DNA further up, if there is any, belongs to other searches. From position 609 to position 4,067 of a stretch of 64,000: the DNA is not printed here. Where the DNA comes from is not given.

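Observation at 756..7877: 2373-aa single ORF that appears to fuse two complete GT-C-class membrane enzymes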

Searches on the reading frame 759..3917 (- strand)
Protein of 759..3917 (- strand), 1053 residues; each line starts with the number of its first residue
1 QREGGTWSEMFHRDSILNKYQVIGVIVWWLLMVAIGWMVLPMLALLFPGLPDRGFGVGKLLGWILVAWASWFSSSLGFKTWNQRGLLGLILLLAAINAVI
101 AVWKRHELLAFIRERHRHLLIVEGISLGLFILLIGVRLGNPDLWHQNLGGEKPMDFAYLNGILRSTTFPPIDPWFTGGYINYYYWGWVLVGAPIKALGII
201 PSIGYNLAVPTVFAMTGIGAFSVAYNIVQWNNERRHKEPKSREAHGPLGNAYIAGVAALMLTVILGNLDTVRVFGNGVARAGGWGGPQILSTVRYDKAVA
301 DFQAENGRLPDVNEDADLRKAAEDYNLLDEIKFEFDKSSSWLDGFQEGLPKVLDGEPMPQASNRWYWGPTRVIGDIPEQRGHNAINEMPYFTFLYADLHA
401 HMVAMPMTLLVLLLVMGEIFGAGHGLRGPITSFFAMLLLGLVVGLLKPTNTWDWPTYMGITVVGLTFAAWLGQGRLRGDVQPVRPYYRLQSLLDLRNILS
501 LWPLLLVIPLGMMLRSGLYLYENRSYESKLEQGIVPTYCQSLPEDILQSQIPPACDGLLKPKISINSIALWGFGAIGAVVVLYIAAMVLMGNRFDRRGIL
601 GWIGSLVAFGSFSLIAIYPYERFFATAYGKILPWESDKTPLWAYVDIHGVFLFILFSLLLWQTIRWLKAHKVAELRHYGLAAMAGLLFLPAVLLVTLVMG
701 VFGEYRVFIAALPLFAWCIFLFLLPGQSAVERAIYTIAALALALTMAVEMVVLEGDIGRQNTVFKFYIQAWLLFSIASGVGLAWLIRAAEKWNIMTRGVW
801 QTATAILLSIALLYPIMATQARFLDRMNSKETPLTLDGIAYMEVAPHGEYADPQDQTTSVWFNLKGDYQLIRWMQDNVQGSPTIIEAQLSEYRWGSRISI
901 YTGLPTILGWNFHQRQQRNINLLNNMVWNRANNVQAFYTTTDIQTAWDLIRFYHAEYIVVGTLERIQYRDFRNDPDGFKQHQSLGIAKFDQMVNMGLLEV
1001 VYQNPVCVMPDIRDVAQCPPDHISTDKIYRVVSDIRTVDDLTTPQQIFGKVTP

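Call 11: search_solved_structures(query=window:759-3917:-, max_evalue=10, show_alignments=2)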
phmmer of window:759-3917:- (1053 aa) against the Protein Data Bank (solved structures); distinct sequences matched with E-value up to 10: 0.

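Call 41: predict_structure(alignment_id=A3)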
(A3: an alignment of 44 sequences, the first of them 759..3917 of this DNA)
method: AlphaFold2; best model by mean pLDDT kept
length: 1053 residues; sequences in the alignment: 44
mean_pLDDT: 91.9   pTM: 0.91
mean pLDDT of the five models: 91.9, 90.6, 89.9, 89.4, 89.3
residues with pLDDT >= 90: 788; 70-90: 238; 50-70: 15; < 50: 12
segments of 3 or more residues with pLDDT < 50: 1042-1053
pLDDT, mean of each block of 10 residues (from residue 1): 79 96 98 98 97 97 98 95 97 98 97 98 98 97 85 94 94 90 92 98 98 98 98 93 87 98 97 96 89 93 97 96 90 92 97 95 95 87 91 94 97 98 93 97 97 95 95 87 84 82 86 93 95 95 79 86 86 82 79 84 96 94 76 90 97 98 92 74 76 89 91 94 89 97 96 88 95 98 98 98 98 97 93 95 93 85 95 95 94 91 94 80 86 96 97 96 95 89 95 96 95 93 97 78 44 37
secondary structure, 60 per line:
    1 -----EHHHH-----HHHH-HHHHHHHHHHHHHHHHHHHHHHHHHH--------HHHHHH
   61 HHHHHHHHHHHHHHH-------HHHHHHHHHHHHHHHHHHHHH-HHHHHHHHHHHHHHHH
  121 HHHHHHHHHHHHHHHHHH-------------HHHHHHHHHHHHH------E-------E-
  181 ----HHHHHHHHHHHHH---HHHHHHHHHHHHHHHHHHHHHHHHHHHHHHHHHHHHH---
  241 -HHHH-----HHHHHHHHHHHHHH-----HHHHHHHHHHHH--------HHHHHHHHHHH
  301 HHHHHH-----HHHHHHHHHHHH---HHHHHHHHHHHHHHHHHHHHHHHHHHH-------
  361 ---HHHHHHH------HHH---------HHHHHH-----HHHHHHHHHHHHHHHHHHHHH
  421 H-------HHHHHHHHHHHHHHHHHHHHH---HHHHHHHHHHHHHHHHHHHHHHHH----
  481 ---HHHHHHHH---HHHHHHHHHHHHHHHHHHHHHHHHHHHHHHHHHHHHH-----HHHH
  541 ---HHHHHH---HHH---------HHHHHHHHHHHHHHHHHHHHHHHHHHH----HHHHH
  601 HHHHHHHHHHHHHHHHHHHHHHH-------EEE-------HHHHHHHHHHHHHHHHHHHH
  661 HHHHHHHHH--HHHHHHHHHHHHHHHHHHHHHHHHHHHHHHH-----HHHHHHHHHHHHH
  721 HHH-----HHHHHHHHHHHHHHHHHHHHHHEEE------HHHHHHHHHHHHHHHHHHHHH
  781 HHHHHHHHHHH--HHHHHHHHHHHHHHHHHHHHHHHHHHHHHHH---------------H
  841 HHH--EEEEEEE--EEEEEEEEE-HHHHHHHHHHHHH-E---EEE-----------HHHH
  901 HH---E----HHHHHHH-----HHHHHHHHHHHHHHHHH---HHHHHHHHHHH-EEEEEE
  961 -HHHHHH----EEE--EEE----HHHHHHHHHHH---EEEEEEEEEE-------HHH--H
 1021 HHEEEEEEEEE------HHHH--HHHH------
elements in order (helices of 4 or more, strands of 3 or more residues): H7-10 H16-19 H21-46 H55-75 H83-103 H105-138 H152-164 H185-197 H201-237 H242-245 H251-264 H270-281 H290-306 H312-323 H327-353 H364-370 H389-394 H400-421 H429-449 H453-476 H484-491 H495-531 H537-540 H544-549 H565-591 H596-623 E631-633 H641-669 H672-702 H708-723 H729-750 E751-753 H760-791 H794-824 H840-843 E846-852 E855-863 H865-877 E883-885 H897-902 H911-917 H923-939 H943-953 E955-960 H962-967 E972-974 E977-979 H984-994 E998-1007 E1023-1031 H1038-1041 H1044-1047

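Call 51: find_related_loci(query=A3, collection=genome_contigs, flank=10000)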
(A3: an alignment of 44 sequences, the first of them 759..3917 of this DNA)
Query A3 (1053 aa) in genome_contigs; peptide patterns used: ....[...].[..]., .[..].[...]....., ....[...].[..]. (x = any residue, [..] = any of these).
600 stretches matched a pattern (row limit reached: there are more); 554 encode a relative of the query (tblastn E <= 1e-3); the best 80 are kept; 79 distinct loci.
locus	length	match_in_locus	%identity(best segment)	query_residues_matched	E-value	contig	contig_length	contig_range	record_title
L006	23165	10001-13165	52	1-1032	0e+0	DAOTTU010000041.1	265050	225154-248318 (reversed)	MAG TPA_asm: Anaerolineae bacterium isolate F14_21 k111_3245227, whole genome shotgun sequence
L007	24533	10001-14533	56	1-1047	0e+0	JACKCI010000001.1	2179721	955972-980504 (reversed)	MAG: Anaerolineales bacterium isolate HK-STAS-CHLO-43 HK-STAS-CHLO-43_1, whole genome shotgun sequence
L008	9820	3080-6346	42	1-1032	0e+0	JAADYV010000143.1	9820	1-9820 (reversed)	MAG: Chloroflexi bacterium isolate TC_15 k99_450555, whole genome shotgun sequence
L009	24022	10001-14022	42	1-1002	0e+0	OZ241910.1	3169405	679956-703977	MAG: Phototrophicaceae bacterium isolate b4d640d6-794a-4a8a-862b-13f166692844 genome assembly, chromosome: 1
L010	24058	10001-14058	42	1-1002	0e+0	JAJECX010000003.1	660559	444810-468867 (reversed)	MAG: Anaerolineae bacterium isolate jk18xAbins.45 k141_1332665, whole genome shotgun sequence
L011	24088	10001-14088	40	1-1002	0e+0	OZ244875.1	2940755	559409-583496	MAG: Phototrophicaceae bacterium isolate 8aaf9c89-b637-4e7e-ac2d-c8c55a6faeb7 genome assembly, chromosome: 2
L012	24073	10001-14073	41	1-1002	0e+0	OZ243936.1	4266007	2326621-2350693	MAG: Phototrophicaceae bacterium isolate 64853fda-3848-4bc4-8a8f-15ee88736876 genome assembly, chromosome: 1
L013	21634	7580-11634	41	1-1003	0e+0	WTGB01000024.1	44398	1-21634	MAG: Chloroflexi bacterium isolate CO36386bin_31 NODE_517_length_44398_cov_19.911237, whole genome shotgun sequence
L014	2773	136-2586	42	237-1040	0e+0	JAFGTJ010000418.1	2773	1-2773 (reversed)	MAG: Anaerolineae bacterium isolate Zod_Metabat.964 k87_6008645, whole genome shotgun sequence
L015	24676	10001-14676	44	1-1033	4e-170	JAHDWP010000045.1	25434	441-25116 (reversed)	MAG: Anaerolineae bacterium isolate CHL4 NODE_2855_length_25434_cov_22.763742, whole genome shotgun sequence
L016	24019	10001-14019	41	1-1014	0e+0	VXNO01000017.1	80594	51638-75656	MAG: Chloroflexi bacterium isolate SB0662_bin_10 NODE_297_length_80594_cov_55.526130, whole genome shotgun sequence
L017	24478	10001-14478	43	1-1032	0e+0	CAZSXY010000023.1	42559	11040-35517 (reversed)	MAG TPA_asm: uncultured Anaerolineaceae bacterium isolate SRP338002_co1_26 genome assembly, contig: NODE_822_length_4255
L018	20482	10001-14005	46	3-1016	3e-134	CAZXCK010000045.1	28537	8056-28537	MAG TPA_asm: uncultured Anaerolineaceae bacterium isolate SRP332253_co1_196 genome assembly, contig: NODE_2383_length_28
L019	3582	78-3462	47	1-1009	3e-136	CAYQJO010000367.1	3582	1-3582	MAG TPA_asm: uncultured Anaerolineaceae bacterium isolate binchicken_co8_315 genome assembly, contig: NODE_53153_length_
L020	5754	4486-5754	51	1-425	8e-129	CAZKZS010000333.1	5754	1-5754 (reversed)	MAG TPA_asm: uncultured Anaerolineae bacterium isolate binchicken_co130_103 genome assembly, contig: NODE_8457_length_57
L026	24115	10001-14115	45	1-1004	2e-124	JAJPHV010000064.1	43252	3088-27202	MAG: Chloroflexota bacterium isolate Centralia_MAG_208 k107_5893124, whole genome shotgun sequence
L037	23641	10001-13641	46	1-1016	5e-113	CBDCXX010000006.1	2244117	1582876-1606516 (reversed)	MAG: Phototrophicaceae bacterium isolate cf90a1bf-bf78-4aa6-bee8-d82e9b72a83d genome assembly, contig: contig_6, whole g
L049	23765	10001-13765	38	1-984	2e-92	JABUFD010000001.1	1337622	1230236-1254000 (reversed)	MAG: Anaerolineae bacterium isolate Ch9 NODE_2_length_1337622_cov_12.1269_ID_8686587, whole genome shotgun sequence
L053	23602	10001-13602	40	1-1004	6e-89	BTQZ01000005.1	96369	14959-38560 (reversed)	MAG: Anaerolineae bacterium BMS9Abin28 DNA, NODE_17_length_96369, whole genome shotgun sequence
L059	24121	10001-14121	40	1-1012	1e-85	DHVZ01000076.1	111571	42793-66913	MAG TPA_asm: Anaerolineales bacterium UBA5195 UBA5195_contig_5357, whole genome shotgun sequence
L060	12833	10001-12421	35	1-991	2e-85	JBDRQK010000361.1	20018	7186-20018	MAG: Chloroflexota bacterium isolate MEGAHIT-group-2.40 k141_841107, whole genome shotgun sequence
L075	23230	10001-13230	38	1-1038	8e-82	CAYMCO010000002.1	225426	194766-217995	MAG TPA_asm: uncultured Anaerolineaceae bacterium isolate SRP323688_co1_47 genome assembly, contig: NODE_98_length_22542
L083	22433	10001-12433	37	1-983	3e-80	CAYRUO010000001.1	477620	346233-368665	MAG TPA_asm: uncultured Thermanaerothrix sp. isolate binchicken_co40_18 genome assembly, contig: NODE_12_length_477620_c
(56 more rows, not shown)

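Call 59: search_protein_families(library=pfam, proteins=[L007:3357-5999:+, L018:5086-7332:+, L049:4766-7114:+, L053:5598-7733:+, L075:5535-7613:+, L060:5344-7455:+, L037:5024-7354:+, L026:4020-6533:+, L059:5265-7451:+, L083:5057-7219:+], max_evalue=0.1)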
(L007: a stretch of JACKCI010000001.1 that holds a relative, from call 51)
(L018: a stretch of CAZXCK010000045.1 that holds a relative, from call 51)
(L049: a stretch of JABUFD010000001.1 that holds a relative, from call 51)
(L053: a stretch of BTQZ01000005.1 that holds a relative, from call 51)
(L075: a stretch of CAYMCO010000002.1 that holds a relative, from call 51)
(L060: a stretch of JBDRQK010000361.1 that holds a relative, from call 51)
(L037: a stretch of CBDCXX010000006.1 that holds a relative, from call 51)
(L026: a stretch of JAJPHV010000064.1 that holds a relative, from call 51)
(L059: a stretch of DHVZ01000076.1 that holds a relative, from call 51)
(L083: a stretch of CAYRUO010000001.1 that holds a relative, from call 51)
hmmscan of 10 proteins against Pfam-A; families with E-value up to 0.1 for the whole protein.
L007:3357-5999:+ (880 aa): 2 families
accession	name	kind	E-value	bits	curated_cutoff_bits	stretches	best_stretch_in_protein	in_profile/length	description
PF13231.12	PMT_2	-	0.0038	17.9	26.1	1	394-510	44-156/160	Dolichyl-phosphate-mannose-protein mannosyltransferase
PF17364.7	DUF5389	-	0.039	14.5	25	0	645-693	23-72/104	Family of unknown function (DUF5389)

L018:5086-7332:+ (748 aa): 2 families
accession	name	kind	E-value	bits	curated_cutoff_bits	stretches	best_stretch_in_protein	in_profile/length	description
PF13231.12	PMT_2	-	0.00019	22.1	26.1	1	252-399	22-155/160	Dolichyl-phosphate-mannose-protein mannosyltransferase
PF14264.12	Glucos_trans_II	-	0.0045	16.6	30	1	320-546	105-310/317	Glucosyl transferase GtrII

L049:4766-7114:+ (782 aa): 1 family
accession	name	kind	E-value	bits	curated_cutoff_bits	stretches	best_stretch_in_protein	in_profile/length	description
PF13231.12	PMT_2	-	1e-09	39.3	26.1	1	327-487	7-158/160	Dolichyl-phosphate-mannose-protein mannosyltransferase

L053:5598-7733:+ (711 aa): 1 family
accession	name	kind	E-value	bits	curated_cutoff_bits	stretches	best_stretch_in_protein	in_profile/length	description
PF13231.12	PMT_2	-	3.2e-08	34.4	26.1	1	257-412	8-156/160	Dolichyl-phosphate-mannose-protein mannosyltransferase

L075:5535-7613:+ (692 aa): 1 family
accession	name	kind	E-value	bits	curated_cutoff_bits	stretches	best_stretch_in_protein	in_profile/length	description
PF13231.12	PMT_2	-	3e-11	44.2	26.1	1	227-387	4-156/160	Dolichyl-phosphate-mannose-protein mannosyltransferase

L060:5344-7455:+ (703 aa): 1 family
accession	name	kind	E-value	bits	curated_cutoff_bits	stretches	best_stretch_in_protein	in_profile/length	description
PF13231.12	PMT_2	-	1.3e-10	42.2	26.1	1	249-407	8-158/160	Dolichyl-phosphate-mannose-protein mannosyltransferase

L037:5024-7354:+ (776 aa): 1 family
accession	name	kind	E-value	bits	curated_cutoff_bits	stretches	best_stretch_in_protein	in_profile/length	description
PF13231.12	PMT_2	-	7.6e-06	26.7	26.1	1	281-444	4-156/160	Dolichyl-phosphate-mannose-protein mannosyltransferase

L026:4020-6533:+ (837 aa): 1 family
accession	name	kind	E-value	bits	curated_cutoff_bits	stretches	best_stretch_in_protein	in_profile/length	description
PF13231.12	PMT_2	-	4.3e-05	24.2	26.1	1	366-476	47-155/160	Dolichyl-phosphate-mannose-protein mannosyltransferase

L059:5265-7451:+ (728 aa): 1 family
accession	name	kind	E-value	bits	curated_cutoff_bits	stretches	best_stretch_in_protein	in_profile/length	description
PF13231.12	PMT_2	-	1.8e-09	38.4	26.1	1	274-429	10-158/160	Dolichyl-phosphate-mannose-protein mannosyltransferase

L083:5057-7219:+ (720 aa): 1 family
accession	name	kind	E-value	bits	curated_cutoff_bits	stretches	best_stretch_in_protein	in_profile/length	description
PF13231.12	PMT_2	-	8e-12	46.1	26.1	1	266-424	8-158/160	Dolichyl-phosphate-mannose-protein mannosyltransferase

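Call 91: search_protein_families(library=pfam, proteins=[L007:16304-18511:+, L007:18432-19121:+, L007:19124-19663:+, L007:19679-24496:+], max_evalue=0.01)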
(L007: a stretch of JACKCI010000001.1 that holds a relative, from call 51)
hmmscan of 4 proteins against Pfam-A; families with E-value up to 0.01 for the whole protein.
L007:16304-18511:+ (735 aa): 1 family
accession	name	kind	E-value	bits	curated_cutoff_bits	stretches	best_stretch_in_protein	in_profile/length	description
PF13231.12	PMT_2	-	0.001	19.7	26.1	1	69-228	2-153/160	Dolichyl-phosphate-mannose-protein mannosyltransferase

L007:18432-19121:+ (229 aa): 4 families
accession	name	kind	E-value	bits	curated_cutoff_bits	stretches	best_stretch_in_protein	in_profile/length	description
PF04542.20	Sigma70_r2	-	5.8e-20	71.3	24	1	59-125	1-68/71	Sigma-70 region 2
PF08281.18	Sigma70_r4_2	-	2e-11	43.8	25.7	1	161-209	2-50/54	Sigma-70, region 4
PF04545.22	Sigma70_r4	-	1e-09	38.2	24.1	1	166-215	1-50/50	Sigma-70, region 4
PF07638.17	Sigma70_ECF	-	4.1e-09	37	21.1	1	165-217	131-183/185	ECF sigma factor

L007:19124-19663:+ (179 aa): 1 family
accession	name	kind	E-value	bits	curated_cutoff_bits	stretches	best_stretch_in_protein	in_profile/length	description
PF13490.11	zf-HC2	-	4.5e-05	23.9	22.2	1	2-29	3-30/35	Putative zinc-finger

L007:19679-24496:+ (1605 aa): 8 families
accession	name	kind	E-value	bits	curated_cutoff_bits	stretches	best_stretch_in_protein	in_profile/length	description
PF01436.27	NHL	-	1.1e-33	114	20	3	1209-1237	1-28/28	NHL repeat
PF08450.18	SGL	-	3e-10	40.6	26.3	1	1214-1294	138-216/246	SMP-30/Gluconolactonase/LRE-like region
PF13231.12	PMT_2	-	2.4e-08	34.8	26.1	1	76-205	2-129/160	Dolichyl-phosphate-mannose-protein mannosyltransferase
PF25021.1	TEN_NHL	-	1.5e-06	27.9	27.1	0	1165-1235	29-97/357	Teneurin NHL domain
PF13449.12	Phytase-like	-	0.00016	22.1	27.6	0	1268-1431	74-203/284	Esterase-like activity of phytase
PF24684.1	Vgb_lyase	-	0.0014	17.9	50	1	1169-1340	57-211/290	Virginiamycin B lyase family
PF06739.17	SBBP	-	0.0022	18.4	20.5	0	1264-1278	15-29/38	Beta-propeller repeat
PF03022.22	MRJP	-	0.0053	16.6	19.8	0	1221-1240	77-96/288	Major royal jelly protein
